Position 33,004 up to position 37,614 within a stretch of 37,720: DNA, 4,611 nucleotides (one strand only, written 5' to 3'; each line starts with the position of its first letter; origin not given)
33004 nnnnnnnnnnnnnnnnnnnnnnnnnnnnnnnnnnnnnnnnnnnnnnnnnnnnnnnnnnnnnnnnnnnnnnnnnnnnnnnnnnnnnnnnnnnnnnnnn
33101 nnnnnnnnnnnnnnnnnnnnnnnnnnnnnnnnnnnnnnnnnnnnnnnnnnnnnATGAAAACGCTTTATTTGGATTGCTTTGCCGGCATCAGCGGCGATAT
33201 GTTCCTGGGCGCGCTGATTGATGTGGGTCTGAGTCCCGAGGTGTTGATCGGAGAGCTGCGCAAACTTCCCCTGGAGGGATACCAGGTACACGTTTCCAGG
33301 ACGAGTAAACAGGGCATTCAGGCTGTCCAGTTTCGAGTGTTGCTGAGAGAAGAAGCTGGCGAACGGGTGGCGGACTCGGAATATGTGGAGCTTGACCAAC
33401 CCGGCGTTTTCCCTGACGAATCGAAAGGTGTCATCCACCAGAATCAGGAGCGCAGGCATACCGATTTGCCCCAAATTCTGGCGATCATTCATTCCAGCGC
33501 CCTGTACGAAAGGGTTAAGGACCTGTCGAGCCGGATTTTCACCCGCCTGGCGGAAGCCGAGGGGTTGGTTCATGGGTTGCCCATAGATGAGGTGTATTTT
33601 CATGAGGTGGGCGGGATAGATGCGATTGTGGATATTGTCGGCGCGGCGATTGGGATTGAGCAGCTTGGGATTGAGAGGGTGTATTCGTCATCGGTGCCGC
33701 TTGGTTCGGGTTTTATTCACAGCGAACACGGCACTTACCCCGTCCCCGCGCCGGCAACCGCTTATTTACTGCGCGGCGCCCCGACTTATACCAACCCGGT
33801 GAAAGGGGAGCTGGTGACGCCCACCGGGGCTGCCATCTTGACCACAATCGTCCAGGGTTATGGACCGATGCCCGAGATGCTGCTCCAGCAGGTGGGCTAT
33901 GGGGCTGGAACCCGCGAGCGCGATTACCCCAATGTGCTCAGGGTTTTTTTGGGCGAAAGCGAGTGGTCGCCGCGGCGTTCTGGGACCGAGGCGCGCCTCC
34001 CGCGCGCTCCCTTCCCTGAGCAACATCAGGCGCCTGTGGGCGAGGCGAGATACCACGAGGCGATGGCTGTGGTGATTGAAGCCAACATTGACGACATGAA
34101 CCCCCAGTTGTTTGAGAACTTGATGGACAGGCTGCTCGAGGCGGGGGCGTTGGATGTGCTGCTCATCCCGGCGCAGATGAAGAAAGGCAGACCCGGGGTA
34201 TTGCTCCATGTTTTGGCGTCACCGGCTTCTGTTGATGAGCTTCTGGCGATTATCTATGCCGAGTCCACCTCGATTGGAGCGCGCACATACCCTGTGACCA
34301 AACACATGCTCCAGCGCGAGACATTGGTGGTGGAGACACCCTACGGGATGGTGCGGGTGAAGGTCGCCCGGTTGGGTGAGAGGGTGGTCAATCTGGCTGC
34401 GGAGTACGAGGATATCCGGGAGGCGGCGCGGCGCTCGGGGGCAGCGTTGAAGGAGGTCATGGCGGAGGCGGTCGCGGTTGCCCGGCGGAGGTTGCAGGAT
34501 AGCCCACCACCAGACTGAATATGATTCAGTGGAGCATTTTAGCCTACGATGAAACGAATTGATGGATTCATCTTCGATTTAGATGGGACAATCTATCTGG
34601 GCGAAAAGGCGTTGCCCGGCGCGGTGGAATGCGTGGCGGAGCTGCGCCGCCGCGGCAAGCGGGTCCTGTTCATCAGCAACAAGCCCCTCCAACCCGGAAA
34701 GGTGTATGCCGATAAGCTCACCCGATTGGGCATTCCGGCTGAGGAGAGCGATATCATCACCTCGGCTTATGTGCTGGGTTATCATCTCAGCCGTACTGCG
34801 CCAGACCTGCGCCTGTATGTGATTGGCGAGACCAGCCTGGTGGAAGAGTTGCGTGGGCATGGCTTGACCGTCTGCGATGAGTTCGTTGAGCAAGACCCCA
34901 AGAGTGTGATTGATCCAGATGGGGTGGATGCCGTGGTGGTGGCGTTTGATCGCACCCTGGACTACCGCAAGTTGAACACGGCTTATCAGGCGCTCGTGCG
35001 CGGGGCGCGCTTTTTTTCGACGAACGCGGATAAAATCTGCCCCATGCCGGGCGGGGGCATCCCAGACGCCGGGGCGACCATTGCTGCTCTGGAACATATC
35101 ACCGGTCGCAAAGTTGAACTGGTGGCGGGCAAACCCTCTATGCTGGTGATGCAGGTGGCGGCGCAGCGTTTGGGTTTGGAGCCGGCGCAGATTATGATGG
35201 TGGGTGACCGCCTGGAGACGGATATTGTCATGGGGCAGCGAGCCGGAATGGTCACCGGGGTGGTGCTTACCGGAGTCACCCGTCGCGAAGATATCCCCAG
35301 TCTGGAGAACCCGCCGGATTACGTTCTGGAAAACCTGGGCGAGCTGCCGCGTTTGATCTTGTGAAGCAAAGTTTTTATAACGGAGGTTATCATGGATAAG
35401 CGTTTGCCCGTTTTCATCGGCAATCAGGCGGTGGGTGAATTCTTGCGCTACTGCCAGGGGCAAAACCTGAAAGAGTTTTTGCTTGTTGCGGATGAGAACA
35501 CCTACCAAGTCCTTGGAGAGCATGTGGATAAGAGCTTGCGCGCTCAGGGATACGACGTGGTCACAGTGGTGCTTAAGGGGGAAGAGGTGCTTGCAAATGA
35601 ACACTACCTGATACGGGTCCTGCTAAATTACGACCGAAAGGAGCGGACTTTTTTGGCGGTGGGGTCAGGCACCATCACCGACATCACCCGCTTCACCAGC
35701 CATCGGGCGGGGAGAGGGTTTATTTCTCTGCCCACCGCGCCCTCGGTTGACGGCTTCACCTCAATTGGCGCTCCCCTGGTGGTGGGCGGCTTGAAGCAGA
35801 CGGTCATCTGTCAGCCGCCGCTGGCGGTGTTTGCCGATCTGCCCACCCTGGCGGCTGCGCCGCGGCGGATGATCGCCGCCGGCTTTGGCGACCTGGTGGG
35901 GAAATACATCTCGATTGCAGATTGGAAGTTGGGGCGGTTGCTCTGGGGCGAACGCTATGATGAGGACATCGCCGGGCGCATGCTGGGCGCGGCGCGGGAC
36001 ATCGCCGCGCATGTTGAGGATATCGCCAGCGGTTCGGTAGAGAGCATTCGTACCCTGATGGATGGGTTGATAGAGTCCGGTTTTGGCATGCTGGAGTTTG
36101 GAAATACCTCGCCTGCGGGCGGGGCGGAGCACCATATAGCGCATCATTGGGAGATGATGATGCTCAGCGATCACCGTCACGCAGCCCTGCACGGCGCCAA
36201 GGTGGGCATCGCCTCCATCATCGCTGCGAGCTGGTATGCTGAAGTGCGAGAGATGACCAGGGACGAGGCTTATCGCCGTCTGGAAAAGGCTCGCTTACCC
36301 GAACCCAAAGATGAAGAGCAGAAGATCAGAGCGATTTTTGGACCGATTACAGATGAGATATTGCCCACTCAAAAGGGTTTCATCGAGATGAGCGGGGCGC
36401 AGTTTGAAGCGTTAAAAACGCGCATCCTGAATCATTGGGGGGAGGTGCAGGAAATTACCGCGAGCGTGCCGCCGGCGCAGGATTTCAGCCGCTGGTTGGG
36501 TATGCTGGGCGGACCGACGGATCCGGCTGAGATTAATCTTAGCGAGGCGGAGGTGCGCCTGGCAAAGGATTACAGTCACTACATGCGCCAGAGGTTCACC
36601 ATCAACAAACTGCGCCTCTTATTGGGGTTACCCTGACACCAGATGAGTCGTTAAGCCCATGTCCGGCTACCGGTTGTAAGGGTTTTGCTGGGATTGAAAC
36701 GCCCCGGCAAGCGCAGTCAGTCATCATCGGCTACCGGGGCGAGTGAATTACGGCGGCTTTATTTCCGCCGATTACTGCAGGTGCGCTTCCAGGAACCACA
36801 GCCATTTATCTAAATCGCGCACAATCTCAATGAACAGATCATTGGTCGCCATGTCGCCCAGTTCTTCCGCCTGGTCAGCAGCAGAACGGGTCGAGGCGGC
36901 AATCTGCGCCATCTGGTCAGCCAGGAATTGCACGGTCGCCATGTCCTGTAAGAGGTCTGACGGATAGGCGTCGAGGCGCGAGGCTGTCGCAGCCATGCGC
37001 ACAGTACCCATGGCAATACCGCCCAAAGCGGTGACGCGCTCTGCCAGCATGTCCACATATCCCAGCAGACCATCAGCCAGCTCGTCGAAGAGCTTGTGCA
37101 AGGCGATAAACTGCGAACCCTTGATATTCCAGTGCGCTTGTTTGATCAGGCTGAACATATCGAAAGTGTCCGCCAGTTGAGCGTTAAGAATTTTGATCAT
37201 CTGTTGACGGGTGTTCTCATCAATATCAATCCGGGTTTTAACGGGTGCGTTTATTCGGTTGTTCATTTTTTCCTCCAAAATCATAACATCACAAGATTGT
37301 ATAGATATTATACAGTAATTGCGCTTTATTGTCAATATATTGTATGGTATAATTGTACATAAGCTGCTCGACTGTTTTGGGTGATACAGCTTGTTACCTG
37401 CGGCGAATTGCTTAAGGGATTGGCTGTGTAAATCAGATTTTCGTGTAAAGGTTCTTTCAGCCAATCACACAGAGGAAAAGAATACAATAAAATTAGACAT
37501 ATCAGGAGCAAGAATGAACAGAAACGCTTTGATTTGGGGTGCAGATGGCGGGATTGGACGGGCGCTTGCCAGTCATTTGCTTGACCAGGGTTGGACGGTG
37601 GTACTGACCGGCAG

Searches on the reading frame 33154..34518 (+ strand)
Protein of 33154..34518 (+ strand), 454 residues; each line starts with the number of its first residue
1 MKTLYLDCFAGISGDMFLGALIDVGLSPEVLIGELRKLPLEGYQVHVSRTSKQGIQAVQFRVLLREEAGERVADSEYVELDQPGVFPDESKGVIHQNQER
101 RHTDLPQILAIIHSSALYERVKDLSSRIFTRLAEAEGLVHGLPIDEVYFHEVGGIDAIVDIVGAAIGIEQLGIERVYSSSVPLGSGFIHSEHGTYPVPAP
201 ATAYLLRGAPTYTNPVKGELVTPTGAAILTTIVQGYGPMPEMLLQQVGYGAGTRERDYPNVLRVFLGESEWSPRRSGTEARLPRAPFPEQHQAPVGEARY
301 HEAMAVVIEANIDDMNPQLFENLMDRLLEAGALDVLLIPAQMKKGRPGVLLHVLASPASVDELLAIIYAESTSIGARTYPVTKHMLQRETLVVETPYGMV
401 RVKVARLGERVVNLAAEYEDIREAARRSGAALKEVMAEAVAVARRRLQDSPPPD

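Call 21: search_protein_families(library=pfam, proteins=[window:33154-34518:+])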
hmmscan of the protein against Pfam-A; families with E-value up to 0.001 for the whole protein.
window:33154-34518:+ (454 aa): 1 family
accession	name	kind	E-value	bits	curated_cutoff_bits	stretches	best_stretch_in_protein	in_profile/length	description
PF01969.22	Ni_insertion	-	2.2e-139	465.2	22.1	1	4-436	1-375/375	Nickel insertion protein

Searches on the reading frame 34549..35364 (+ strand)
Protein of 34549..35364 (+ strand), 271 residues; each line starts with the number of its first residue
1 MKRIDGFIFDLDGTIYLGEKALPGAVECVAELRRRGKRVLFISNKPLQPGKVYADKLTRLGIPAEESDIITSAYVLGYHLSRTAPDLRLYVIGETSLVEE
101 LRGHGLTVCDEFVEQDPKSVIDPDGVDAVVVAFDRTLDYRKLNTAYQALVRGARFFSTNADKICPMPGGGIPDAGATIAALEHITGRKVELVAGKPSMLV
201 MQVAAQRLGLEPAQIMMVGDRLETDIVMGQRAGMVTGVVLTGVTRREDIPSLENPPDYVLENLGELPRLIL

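Call 21: search_protein_families(library=pfam, proteins=[window:34549-35364:+])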
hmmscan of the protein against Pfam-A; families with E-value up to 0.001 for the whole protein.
window:34549-35364:+ (271 aa): 5 families
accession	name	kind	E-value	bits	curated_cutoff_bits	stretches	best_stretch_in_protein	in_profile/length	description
PF13344.12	Hydrolase_6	-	5.8e-26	90.9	27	1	7-106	1-100/101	Haloacid dehalogenase-like hydrolase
PF13242.12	Hydrolase_like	-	2.2e-22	79.2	22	1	192-266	1-75/75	HAD-hyrolase-like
PF00702.32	Hydrolase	-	2e-17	64.6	26.4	1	4-233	1-191/191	haloacid dehalogenase-like hydrolase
PF13419.12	HAD_2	-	1.5e-07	32.1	23.8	1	192-237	132-176/178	Haloacid dehalogenase-like hydrolase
PF09419.16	PGP_phosphatase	-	1.3e-05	25.3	20.4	1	211-243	135-167/168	Mitochondrial PGP phosphatase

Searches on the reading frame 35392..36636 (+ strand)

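Call 21: search_protein_families(library=pfam, proteins=[window:35392-36636:+])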
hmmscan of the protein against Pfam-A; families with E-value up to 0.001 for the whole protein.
window:35392-36636:+ (414 aa): 1 family
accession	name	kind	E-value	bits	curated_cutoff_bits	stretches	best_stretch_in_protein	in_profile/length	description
PF13685.12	Fe-ADH_2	-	1.1e-32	113.5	28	1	9-157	2-149/149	Iron-containing alcohol dehydrogenase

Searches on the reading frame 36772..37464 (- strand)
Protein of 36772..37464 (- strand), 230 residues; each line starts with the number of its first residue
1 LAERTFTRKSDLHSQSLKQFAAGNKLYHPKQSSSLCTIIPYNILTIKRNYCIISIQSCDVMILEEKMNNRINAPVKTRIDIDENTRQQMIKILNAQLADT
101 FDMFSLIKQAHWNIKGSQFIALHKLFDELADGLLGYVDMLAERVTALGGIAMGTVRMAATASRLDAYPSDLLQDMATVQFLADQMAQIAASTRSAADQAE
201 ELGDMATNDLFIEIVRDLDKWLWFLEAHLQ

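Call 21: search_protein_families(library=pfam, proteins=[window:36772-37464:-])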
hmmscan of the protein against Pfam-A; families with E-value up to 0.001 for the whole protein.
window:36772-37464:- (230 aa): 1 family
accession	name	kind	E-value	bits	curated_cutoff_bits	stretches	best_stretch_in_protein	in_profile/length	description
PF00210.30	Ferritin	-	4.5e-25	88.7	24.5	1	90-230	1-137/142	Ferritin-like domain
